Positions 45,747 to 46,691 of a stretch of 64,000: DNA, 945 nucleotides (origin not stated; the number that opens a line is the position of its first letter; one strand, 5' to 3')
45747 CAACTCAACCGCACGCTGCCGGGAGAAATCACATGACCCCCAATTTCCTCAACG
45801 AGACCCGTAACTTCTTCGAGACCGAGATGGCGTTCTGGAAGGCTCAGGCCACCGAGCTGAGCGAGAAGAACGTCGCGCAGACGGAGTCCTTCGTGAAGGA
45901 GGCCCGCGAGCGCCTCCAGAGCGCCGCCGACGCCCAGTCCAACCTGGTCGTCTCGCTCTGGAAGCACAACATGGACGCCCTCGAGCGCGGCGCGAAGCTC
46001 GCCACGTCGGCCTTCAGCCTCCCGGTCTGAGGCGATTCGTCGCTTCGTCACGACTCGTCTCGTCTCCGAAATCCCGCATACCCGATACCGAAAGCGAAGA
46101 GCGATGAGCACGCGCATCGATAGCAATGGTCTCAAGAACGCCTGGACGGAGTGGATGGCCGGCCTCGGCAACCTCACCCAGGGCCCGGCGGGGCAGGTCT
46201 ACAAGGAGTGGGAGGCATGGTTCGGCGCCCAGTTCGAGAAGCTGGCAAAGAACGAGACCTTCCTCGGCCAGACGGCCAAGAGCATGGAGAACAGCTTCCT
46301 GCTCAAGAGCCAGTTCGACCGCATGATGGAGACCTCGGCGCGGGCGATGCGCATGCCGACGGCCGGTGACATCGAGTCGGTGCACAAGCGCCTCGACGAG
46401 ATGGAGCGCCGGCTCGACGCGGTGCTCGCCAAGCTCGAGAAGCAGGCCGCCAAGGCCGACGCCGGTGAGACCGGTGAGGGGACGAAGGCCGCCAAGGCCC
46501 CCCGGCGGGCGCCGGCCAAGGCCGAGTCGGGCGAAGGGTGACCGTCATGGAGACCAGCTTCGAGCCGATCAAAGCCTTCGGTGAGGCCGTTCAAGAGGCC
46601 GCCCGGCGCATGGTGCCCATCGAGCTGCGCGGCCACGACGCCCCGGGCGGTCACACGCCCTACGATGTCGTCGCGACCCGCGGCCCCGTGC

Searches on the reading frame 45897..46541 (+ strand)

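Call 87: search_protein_families(library=pfam, proteins=[window:45897-46541:+], max_evalue=0.001)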
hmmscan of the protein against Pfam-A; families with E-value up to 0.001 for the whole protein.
window:45897-46541:+ (214 aa): 1 family
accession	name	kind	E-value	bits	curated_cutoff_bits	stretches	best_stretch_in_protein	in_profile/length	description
PF09712.15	PHA_synth_III_E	-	0.00049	19.9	25.7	1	101-174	235-308/311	Poly(R)-hydroxyalkanoic acid synthase subunit (PHA_synth_III_E)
